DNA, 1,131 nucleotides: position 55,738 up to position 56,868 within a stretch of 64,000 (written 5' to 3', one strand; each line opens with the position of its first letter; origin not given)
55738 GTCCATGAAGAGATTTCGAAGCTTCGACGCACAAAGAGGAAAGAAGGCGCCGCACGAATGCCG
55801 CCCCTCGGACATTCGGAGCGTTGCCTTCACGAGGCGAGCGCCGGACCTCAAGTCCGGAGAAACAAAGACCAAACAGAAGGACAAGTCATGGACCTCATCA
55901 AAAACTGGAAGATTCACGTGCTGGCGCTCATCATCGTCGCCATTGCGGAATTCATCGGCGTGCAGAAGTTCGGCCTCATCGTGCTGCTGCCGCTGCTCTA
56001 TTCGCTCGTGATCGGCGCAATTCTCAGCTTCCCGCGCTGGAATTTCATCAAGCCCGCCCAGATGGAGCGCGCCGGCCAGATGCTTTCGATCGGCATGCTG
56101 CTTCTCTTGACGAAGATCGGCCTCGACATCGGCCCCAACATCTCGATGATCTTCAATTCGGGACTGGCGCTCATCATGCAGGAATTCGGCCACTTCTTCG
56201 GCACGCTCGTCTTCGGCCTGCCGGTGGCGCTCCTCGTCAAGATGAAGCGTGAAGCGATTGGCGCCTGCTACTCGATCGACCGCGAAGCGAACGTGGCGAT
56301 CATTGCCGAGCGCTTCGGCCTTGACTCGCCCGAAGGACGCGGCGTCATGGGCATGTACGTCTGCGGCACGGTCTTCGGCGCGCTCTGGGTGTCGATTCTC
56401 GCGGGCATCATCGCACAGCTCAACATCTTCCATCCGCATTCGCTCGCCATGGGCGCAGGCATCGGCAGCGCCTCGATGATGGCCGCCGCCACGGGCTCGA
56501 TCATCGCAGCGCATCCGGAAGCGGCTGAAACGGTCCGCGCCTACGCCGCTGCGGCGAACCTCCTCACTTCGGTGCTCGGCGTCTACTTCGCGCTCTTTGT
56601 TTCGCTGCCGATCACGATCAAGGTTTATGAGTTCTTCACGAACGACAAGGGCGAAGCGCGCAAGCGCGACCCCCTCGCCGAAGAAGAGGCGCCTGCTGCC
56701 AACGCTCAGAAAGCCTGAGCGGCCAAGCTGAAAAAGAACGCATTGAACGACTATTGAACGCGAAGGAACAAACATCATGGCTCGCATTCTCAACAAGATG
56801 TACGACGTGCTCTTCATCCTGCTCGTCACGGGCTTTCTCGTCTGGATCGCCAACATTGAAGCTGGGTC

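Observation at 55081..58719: Terminator-flanked cassette of DUF3100-type membrane protein, small membrane protein and M20 amidohydrolase, with a Ser/Thr/Ala-rich upstream ORF and attenuator-like hairpin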

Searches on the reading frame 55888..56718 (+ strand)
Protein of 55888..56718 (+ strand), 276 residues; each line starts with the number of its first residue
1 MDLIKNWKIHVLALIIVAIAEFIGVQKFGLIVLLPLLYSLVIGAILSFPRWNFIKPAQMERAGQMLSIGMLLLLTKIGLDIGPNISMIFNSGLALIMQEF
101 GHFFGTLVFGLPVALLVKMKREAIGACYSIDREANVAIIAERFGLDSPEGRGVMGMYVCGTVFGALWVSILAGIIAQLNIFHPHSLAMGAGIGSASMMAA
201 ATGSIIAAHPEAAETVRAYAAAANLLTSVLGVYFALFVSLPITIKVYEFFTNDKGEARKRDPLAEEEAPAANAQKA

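Call 7: search_protein_families(library=pfam, proteins=[window:55888-56718:+], max_evalue=0.01)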
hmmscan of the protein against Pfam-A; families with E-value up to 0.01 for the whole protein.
window:55888-56718:+ (276 aa): 2 families
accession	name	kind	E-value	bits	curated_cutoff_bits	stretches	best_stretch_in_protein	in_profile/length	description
PF11299.13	DUF3100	-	7.3e-91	304.2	27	1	19-248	2-234/235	Protein of unknown function (DUF3100)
PF01701.23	PSI_PsaJ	-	0.009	16.9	22.4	0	162-183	13-34/37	Photosystem I reaction centre subunit IX / PsaJ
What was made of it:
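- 55888..56718 (+): DUF3100 polytopic membrane protein (276 aa), the N-terminal part of a split putative transporter. Call 7 (PF11299, E 7e-91).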

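Call 8: search_protein_families(library=ncbifam, proteins=[window:55888-56718:+], max_evalue=0.01)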
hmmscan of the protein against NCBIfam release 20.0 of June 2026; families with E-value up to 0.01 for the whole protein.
window:55888-56718:+ (276 aa): 0 families

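Call 9: find_encoding_contigs(protein=window:55888-56718:+, flank=3000, max_places=10)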
Protein window:55888-56718:+ (276 aa): 23 contigs read that carry it; 6 places shown.
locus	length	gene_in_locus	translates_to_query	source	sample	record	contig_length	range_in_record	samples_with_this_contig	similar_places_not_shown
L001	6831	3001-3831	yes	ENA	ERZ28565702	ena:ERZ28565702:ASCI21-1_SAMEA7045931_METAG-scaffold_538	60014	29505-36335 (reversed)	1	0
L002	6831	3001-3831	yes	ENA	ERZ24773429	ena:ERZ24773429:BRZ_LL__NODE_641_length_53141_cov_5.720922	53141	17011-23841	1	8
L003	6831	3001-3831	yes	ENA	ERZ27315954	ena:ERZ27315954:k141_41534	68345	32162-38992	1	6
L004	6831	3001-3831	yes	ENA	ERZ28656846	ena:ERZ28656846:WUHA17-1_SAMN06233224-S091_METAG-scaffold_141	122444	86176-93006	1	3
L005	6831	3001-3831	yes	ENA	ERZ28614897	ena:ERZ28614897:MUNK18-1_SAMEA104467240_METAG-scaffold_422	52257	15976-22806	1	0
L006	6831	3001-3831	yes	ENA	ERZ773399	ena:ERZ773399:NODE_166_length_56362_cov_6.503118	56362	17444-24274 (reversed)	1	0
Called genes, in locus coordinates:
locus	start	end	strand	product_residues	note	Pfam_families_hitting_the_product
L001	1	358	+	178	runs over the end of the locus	PF00578:AhpC-TSA, PF08534:Redoxin, PF13905:Thioredoxin_8 (weak)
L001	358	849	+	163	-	PF03918:CcmH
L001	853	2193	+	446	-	PF07719:TPR_2 (faint), PF13431:TPR_17 (faint), PF23914:TPR_CcmH_CycH, PF23892:Ig_CycH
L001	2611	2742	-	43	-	-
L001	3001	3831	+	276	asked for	PF11299:DUF3100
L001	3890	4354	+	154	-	-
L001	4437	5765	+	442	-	PF01546:Peptidase_M20, PF07687:M20_dimer (weak)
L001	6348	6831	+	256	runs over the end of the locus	PF00497:SBP_bac_3, PF10613:Lig_chan-Glu_bd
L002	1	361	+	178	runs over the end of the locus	PF00578:AhpC-TSA, PF08534:Redoxin, PF13905:Thioredoxin_8 (weak)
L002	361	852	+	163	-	PF03918:CcmH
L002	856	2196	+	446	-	PF07719:TPR_2 (faint), PF13431:TPR_17 (faint), PF23914:TPR_CcmH_CycH, PF23892:Ig_CycH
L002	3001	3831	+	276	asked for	PF11299:DUF3100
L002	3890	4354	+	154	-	-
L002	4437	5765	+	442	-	PF01546:Peptidase_M20, PF07687:M20_dimer (weak)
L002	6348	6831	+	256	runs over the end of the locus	PF00497:SBP_bac_3, PF10613:Lig_chan-Glu_bd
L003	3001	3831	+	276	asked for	PF11299:DUF3100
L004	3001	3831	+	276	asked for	PF11299:DUF3100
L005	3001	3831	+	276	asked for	PF11299:DUF3100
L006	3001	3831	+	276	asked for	PF11299:DUF3100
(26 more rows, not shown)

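Call 11: find_homologous_proteins(query=window:55888-56718:+, max_evalue=1e-20)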
Query window:55888-56718:+ (276 aa): 1836 proteins with E <= 1e-20 among 8000 candidates; the best 120 are listed.
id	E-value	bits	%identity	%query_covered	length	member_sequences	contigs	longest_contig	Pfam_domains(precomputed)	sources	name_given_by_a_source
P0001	1.7e-156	538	93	96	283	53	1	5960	PF11299.14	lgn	-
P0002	9.2e-143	493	81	99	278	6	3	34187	PF11299.14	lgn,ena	-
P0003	1.4e-141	489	87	93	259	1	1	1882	PF11299.14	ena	-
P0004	9.2e-141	486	84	92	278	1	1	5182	PF11299.14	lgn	-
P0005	3.1e-140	484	81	99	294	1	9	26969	PF11299.14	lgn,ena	-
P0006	3.0e-139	481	87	92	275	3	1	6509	PF11299.14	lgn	-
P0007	1.4e-136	472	84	93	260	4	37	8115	PF11299.14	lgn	-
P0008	1.1e-135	469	83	95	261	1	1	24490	PF11299.14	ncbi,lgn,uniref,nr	ncbi:DUF3100 domain-containing protein [Sutterella sp.]|uniref:DUF3100 domain-containing protein n=1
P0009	3.6e-135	468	83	93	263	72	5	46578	PF11299.14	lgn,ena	-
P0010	1.4e-133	463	100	79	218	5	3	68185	PF11299.14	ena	-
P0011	2.4e-133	462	83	93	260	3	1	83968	PF11299.14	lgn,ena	-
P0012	1.5e-132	459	81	93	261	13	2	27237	PF11299.14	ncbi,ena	-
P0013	7.7e-131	454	78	94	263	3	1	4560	PF11299.14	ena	-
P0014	1.3e-129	449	78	94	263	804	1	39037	PF11299.14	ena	-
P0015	7.4e-128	444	77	94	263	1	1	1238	PF11299.14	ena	-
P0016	7.9e-128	444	75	96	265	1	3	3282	PF11299.14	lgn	-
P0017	8.5e-128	444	76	96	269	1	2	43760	PF11299.14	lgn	-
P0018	2.0e-127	442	78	93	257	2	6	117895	PF11299.14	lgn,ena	-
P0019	4.6e-127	441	78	92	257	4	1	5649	PF11299.14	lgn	-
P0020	3.1e-126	438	74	96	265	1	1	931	PF11299.14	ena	-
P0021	3.7e-126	438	75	95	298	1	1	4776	PF11299.14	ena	-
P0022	6.8e-126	437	73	99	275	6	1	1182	PF11299.14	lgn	-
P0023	7.4e-126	437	77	93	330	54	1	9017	PF11299.14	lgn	-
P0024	9.1e-126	437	73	100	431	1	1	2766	PF11299.14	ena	-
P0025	1.4e-125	436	77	92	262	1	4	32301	PF11299.14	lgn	-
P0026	3.5e-125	435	77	93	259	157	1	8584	PF11299.14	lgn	-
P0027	3.5e-125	435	73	98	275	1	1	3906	PF11299.14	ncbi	-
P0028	4.3e-125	435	78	90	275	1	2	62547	PF11299.14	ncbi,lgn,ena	-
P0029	5.8e-125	434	75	93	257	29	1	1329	PF11299.14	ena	-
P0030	7.7e-125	434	78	90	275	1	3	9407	PF11299.14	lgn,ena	-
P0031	1.3e-124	433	78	90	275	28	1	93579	PF11299.14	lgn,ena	-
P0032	1.3e-124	433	78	90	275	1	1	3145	PF11299.14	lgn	-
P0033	4.5e-124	431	75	94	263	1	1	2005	PF11299.14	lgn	-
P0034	5.9e-124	431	78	90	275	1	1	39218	PF11299.14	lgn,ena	-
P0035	8.4e-124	430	76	93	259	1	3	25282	PF11299.14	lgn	-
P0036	8.5e-124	430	76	92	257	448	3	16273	PF11299.14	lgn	-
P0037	9.2e-124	430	76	94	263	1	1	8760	PF11299.14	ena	-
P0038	9.4e-124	430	73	94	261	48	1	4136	PF11299.14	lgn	-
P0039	1.3e-123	430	75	94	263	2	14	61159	PF11299.14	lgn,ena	-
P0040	1.5e-123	430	76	92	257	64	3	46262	PF11299.14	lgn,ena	-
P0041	2.8e-123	429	72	97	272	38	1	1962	PF11299.14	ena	-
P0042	3.2e-123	429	73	92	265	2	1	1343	PF11299.14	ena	-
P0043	7.9e-123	427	75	93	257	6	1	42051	PF11299.14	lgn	-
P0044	4.5e-122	425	75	93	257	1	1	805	PF11299.14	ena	-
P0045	6.5e-122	424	76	90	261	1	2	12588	PF11299.14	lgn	-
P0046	7.7e-122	424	74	93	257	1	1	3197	PF11299.14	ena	-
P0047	1.8e-121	423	73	93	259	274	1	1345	PF11299.14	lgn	-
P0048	1.8e-121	423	86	81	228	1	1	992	PF11299.14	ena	-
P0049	2.7e-121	422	74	94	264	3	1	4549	PF11299.14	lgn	-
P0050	3.5e-121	422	74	92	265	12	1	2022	PF11299.14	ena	-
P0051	1.0e-120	420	73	92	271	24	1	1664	PF11299.14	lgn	-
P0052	3.9e-120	418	73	92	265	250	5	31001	PF11299.14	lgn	-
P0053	1.2e-119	417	73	95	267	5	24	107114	PF11299.14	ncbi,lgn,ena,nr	ncbi:MAG TPA: DUF3100 domain-containing protein [Candidatus Aphodousia gallistercoris]|nr:DUF3100 do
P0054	1.7e-119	416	74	92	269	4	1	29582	PF11299.14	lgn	-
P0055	2.5e-119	416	73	93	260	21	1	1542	PF11299.14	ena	-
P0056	3.3e-119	415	74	93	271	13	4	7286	PF11299.14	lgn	-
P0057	4.8e-119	415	74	94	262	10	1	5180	PF11299.14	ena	-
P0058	1.4e-118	413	73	92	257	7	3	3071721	PF11299.14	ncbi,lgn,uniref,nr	ncbi:DUF3100 domain-containing protein [Pectinatus haikarae]|uniref:DUF3100 domain-containing protei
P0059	3.5e-118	412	75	89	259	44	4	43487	PF11299.14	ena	-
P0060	4.3e-118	412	71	92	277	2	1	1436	PF11299.14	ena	-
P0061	9.7e-118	411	67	100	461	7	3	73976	PF11299.14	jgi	jgi:hypothetical protein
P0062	2.1e-117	409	70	99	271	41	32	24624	PF11299.14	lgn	-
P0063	2.6e-117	409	70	94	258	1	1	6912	PF11299.14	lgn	-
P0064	5.9e-117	408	74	94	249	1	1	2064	PF11299.14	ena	-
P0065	6.1e-117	408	74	92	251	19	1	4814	PF11299.14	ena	-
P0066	8.7e-117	407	75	92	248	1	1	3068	PF11299.14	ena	-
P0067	2.0e-116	406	73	93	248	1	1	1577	PF11299.14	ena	-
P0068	3.6e-116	405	67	100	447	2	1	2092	PF11299.14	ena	-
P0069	1.2e-115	404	64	100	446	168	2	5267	PF11299.14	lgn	-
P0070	2.4e-115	403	68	100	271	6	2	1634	PF11299.14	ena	-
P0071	4.9e-115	402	70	92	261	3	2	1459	PF11299.14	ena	-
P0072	3.1e-114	399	64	100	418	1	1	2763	PF11299.14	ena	-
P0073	3.4e-114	399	67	93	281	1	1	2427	PF11299.14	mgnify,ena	mgnify:CR=1 FL=1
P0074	7.4e-114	398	64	100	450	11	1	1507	PF11299.14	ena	-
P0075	8.5e-114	398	66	97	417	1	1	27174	PF11299.14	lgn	-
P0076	9.3e-114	398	68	95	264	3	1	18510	PF11299.14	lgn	-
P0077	3.4e-113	396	66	99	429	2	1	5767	PF11299.14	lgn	-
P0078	3.5e-113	396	65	100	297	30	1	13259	PF11299.14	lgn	-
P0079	5.6e-113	395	73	93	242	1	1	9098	PF11299.14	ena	-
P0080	6.2e-113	395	77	84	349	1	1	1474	PF11299.14,PF13420.14,PF00583.32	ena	-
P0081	1.9e-112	393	65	99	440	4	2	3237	PF11299.14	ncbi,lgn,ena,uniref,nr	ncbi:DUF3100 domain-containing protein [uncultured Megasphaera sp.]|uniref:DUF3100 domain-containing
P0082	2.9e-112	393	65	100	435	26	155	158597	PF11299.14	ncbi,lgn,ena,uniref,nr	ncbi:DUF3100 domain-containing protein [Megasphaera hominis]|uniref:DUF3100 domain-containing protei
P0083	1.3e-111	391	66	92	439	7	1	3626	PF11299.14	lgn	-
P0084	2.7e-111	389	68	92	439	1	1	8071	PF11299.14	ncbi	-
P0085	4.9e-111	389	66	96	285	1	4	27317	PF11299.14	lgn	-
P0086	7.0e-111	388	68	92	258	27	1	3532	PF11299.14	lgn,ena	-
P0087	1.3e-110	387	63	99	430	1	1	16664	PF11299.14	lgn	-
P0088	1.7e-110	387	64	99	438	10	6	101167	PF11299.14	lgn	-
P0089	2.0e-110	387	67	96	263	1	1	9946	PF11299.14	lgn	-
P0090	2.1e-110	387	64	100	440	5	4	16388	PF11299.14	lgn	-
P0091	2.8e-110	386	67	92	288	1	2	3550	PF11299.14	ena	-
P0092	3.9e-110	386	66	94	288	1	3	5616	PF11299.14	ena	-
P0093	5.3e-110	385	63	100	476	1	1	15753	PF11299.14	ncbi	-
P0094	6.1e-110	385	67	92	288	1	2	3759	PF11299.14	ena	-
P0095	7.8e-110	385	66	94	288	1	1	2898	PF11299.14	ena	-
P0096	1.2e-109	384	64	100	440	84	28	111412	PF11299.14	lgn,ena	-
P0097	1.3e-109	384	74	90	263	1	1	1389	PF11299.14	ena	-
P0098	4.8e-109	382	70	92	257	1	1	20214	PF11299.14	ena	-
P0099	6.4e-109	382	66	94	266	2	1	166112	PF11299.14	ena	-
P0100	8.5e-109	381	77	75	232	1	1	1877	PF11299.14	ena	-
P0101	8.8e-109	381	68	90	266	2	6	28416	PF11299.14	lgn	-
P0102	9.9e-109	381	65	96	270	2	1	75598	PF11299.14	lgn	-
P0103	1.1e-108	381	66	92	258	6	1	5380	PF11299.14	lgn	-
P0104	1.4e-108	381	67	91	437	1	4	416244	PF11299.14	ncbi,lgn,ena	-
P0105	3.6e-108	379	65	97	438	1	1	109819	PF11299.14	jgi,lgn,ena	-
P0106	7.0e-108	378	68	93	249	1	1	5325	PF11299.14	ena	-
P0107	7.2e-108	378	63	99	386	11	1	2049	PF11299.14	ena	-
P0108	3.2e-107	376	66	93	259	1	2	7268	PF11299.14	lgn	-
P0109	4.8e-107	376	69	92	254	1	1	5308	PF11299.14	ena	-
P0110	9.2e-107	375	63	95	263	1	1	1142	PF11299.14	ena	-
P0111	3.1e-106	373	62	99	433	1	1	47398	PF11299.14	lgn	-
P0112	1.8e-105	370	71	93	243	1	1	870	PF11299.14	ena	-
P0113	2.1e-105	370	63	96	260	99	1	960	PF11299.14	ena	-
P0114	3.1e-105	370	64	96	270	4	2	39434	PF11299.14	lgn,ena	-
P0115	1.1e-104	368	63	94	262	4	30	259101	PF11299.14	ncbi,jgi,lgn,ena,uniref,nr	ncbi:DUF3100 domain-containing protein [Veillonella intestinalis]|uniref:DUF3100 domain-containing p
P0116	2.2e-104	367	65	95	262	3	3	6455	PF11299.14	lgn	-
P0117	2.3e-104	367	68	93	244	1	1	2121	PF11299.14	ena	-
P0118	1.2e-103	364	64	95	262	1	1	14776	PF11299.14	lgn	-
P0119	2.6e-103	363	73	82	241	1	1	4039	PF11299.14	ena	-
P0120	4.3e-103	363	67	90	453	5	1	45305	PF11299.14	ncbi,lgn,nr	ncbi:MAG: DUF3100 domain-containing protein [Veillonella caviae]|nr:DUF3100 domain-containing protei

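Call 12: find_related_loci(query=window:55888-56718:+, collection=genome_contigs, flank=4000)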
Query window:55888-56718:+ (276 aa) in genome_contigs; peptide patterns used: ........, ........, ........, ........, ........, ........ (x = any residue, [..] = any of these).
599 stretches matched a pattern (row limit reached: there are more); 123 encode a relative of the query (tblastn E <= 1e-3); the best 80 are kept; 80 distinct loci.
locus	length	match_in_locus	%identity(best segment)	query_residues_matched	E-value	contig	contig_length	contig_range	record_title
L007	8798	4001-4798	94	1-266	8e-166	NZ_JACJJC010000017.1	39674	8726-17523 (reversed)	Sutterella massiliensis strain An829 An829_NODE_17_length_39674_cov_75.5706, whole genome shotgun sequence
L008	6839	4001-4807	81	1-269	6e-145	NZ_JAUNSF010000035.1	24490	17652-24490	MAG: Sutterella sp. isolate S4M_St_30 NODE_647_length_24490_cov_19.761490, whole genome shotgun sequence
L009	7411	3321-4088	82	1-256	2e-140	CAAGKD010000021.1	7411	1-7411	MAG TPA_asm: uncultured Sutterella sp., isolate HGM19491, WGS project CAAGKD010000000 data, contig: SRS476296_41_k119_22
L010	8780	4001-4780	79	1-260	2e-139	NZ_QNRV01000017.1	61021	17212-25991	Sutterella wadsworthensis strain DSM 14016 Ga0244527_117, whole genome shotgun sequence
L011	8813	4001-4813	81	1-273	3e-139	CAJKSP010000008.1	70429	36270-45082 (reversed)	MAG TPA_asm: uncultured Sutterella sp. isolate ERR1430431-bin.4 genome assembly, contig: NODE_381_length_70429_cov_8.018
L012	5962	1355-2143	76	1-259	5e-135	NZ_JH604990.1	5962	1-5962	Sutterella parvirubra YIT 11816 Scfld655, whole genome shotgun sequence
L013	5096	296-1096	73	1-267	2e-132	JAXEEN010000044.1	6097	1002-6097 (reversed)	MAG: Sutterella sp. isolate SUG3612 k141_4810093, whole genome shotgun sequence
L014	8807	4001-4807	73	1-269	1e-131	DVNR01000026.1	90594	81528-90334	MAG TPA_asm: Candidatus Aphodousia faecipullorum isolate CHK135-12538 CHK135__C117124_L90594_ERR2241904, whole genome sh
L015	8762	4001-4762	75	1-254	1e-130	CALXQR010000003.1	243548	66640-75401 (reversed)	MAG: uncultured Burkholderiaceae bacterium isolate BRZ_EI__bin71 genome assembly, contig: BRZ_EI__NODE_37_length_243548_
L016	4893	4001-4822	70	1-274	1e-130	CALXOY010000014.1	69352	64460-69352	MAG: uncultured Duodenibacillus sp. isolate E25__bin48 genome assembly, contig: E25__k127_660572, whole genome shotgun s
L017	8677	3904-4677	83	1-258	5e-130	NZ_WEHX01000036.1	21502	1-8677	Sutterella seckii strain ASD393 NODE_36_length_21502_cov_149.187544, whole genome shotgun sequence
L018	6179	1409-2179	75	1-257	2e-129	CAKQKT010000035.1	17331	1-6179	MAG: uncultured Sutterella sp. isolate REFINED_METABAT215_TOP10_CONTIGS_1500_ASSEMBLY_K77_MERGED__Hadza_MoBio_hadza-I-L_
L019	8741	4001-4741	77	1-247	1e-129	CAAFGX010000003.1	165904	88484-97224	MAG TPA_asm: uncultured Sutterella sp., isolate HGM19486, WGS project CAAFGX010000000 data, contig: SRS144537_2_k99_1600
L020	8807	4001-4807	70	1-272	5e-129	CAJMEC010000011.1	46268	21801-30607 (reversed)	MAG TPA_asm: uncultured Sutterella sp. isolate ERR321638-bin.33 genome assembly, contig: NODE_507_length_46268_cov_4.077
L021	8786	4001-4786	70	1-267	5e-129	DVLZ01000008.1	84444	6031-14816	MAG TPA_asm: Candidatus Aphodousia faecavium isolate 10345 CHK104__C261298_L84444_ERR2241852, whole genome shotgun seque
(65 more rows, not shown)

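Call 39: find_encoding_contigs(protein=P0002, flank=1500, max_places=1)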
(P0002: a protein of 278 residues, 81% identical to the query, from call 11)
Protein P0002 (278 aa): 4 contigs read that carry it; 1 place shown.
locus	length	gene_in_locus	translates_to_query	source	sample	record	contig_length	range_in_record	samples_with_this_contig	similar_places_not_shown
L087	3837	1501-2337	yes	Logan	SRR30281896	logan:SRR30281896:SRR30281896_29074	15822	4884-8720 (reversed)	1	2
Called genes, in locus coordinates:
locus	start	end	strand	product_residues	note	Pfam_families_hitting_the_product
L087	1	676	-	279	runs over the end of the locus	PF00557:Peptidase_M24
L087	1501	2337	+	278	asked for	PF11299:DUF3100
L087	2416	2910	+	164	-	-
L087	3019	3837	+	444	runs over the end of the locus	PF01546:Peptidase_M20, PF07687:M20_dimer (weak)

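Call 40: find_encoding_contigs(protein=P0005, flank=1500, max_places=1)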
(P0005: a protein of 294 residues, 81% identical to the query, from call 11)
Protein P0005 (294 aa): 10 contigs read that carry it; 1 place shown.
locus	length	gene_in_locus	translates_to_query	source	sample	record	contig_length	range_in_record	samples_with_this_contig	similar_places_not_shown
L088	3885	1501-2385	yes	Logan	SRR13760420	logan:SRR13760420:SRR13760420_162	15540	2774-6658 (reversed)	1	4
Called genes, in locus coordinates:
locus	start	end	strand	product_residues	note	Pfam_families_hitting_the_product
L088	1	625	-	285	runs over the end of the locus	PF00557:Peptidase_M24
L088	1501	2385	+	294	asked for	PF11299:DUF3100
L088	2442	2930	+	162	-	-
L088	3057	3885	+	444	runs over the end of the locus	PF07687:M20_dimer (faint), PF01546:Peptidase_M20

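Call 41: find_encoding_contigs(protein=P0004, flank=1500, max_places=1)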
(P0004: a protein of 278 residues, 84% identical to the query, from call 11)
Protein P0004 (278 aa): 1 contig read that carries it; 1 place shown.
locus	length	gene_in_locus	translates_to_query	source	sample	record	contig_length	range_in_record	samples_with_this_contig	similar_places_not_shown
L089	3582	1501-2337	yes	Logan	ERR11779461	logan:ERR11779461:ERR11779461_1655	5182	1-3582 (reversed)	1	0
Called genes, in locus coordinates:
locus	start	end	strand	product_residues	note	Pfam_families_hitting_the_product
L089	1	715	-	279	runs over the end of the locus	PF00557:Peptidase_M24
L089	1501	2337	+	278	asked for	PF11299:DUF3100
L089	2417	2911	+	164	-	-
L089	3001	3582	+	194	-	?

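Call 42: find_encoding_contigs(protein=P0006, flank=1500, max_places=1)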
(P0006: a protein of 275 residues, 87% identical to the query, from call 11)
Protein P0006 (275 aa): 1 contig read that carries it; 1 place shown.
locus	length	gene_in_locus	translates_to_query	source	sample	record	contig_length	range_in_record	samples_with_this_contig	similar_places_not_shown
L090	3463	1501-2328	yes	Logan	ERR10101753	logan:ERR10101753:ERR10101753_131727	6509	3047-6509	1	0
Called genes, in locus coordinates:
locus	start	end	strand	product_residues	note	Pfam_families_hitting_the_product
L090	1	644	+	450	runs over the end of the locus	PF23914:TPR_CcmH_CycH, PF13428:TPR_14 (faint), PF13432:TPR_16 (faint), PF14559:TPR_19 (faint), PF07719:TPR_2 (faint), PF13431:TPR_17 (faint), PF23892:Ig_CycH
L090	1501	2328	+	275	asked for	PF11299:DUF3100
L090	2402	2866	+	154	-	-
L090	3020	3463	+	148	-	?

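Call 43: find_encoding_contigs(protein=P0007, flank=1500, max_places=1)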
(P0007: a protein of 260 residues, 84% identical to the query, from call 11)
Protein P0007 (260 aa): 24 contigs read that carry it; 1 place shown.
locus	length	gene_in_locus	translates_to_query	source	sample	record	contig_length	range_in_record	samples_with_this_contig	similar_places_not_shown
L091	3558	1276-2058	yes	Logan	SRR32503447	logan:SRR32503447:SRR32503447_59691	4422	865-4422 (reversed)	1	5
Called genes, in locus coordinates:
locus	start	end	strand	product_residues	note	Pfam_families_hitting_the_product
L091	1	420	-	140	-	?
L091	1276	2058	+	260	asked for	PF11299:DUF3100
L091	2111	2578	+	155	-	-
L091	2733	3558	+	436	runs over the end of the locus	PF01546:Peptidase_M20 (weak)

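Call 44: find_encoding_contigs(protein=P0011, flank=1500, max_places=1)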
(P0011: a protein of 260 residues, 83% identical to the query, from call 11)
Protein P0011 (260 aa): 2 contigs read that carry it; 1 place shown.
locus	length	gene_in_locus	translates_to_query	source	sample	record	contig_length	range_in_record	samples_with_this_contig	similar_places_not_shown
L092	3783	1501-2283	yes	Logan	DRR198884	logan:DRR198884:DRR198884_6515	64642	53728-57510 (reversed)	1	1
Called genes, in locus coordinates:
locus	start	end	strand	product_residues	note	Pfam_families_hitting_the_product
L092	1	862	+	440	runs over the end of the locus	PF13428:TPR_14 (faint), PF07719:TPR_2 (faint), PF23914:TPR_CcmH_CycH, PF13432:TPR_16 (faint), PF14559:TPR_19 (faint), PF13431:TPR_17 (faint), PF23892:Ig_CycH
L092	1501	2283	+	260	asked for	PF11299:DUF3100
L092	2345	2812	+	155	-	-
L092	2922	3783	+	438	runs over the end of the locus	PF01546:Peptidase_M20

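Call 45: find_encoding_contigs(protein=P0017, flank=1500, max_places=1)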
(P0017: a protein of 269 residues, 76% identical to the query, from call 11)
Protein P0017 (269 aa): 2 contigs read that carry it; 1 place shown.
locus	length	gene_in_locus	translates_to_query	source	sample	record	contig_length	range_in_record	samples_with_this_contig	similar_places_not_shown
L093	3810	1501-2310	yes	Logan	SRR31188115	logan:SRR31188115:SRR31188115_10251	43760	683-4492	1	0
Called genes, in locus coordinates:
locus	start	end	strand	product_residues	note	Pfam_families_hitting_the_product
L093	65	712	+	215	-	PF00440:TetR_N, PF17937:TetR_C_28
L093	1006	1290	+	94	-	-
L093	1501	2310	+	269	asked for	PF11299:DUF3100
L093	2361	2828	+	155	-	-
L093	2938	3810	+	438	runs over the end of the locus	PF01546:Peptidase_M20, PF07687:M20_dimer (weak)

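Call 46: find_encoding_contigs(protein=P0025, flank=1500, max_places=1)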
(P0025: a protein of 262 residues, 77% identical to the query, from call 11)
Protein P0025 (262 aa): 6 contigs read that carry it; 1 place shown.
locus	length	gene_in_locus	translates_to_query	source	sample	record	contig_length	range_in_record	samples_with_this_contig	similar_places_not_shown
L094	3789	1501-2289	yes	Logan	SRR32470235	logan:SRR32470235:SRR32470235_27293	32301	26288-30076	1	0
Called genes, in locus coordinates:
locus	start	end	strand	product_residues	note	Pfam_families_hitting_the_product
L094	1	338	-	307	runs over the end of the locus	PF00892:EamA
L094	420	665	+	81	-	-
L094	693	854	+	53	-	-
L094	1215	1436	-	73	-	-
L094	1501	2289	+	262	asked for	PF11299:DUF3100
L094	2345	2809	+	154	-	-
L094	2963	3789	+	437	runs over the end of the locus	PF01546:Peptidase_M20, PF07687:M20_dimer (weak)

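Call 65: predict_structure(alignment_id=A5)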
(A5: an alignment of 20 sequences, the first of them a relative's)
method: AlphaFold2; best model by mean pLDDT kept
length: 435 residues; sequences in the alignment: 20
mean_pLDDT: 67.4   pTM: 0.61
mean pLDDT of the five models: 67.4, 63.8, 59.6, 48.7, 45.9
residues with pLDDT >= 90: 16; 70-90: 185; 50-70: 175; < 50: 59
segments of 3 or more residues with pLDDT < 50: 26-33, 235-239, 257-286, 399-402, 432-435
pLDDT, mean of each block of 10 residues (from residue 1): 70 80 55 53 56 68 75 82 68 61 66 72 59 59 62 70 70 78 76 68 79 75 60 49 57 51 39 41 58 88 85 78 93 86 74 83 87 82 74 53 54 56 61 42
secondary structure, 60 per line:
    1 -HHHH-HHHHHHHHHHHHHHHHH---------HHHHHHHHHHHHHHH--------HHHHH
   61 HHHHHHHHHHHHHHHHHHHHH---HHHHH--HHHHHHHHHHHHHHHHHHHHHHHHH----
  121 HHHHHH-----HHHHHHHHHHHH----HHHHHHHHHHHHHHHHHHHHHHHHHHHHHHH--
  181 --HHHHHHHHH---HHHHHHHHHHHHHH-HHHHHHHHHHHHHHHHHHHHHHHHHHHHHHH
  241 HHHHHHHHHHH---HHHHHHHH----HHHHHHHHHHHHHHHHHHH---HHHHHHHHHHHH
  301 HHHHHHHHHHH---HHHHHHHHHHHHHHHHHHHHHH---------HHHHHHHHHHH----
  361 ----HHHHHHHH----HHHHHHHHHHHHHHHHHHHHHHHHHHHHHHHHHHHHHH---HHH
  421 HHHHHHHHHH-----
elements in order: H2-5 H7-23 H33-47 H56-81 H85-89 H92-116 H121-126 H132-143 H148-178 H183-191 H195-208 H210-251 H255-262 H267-285 H289-311 H315-336 H346-356 H365-372 H377-414 H418-430
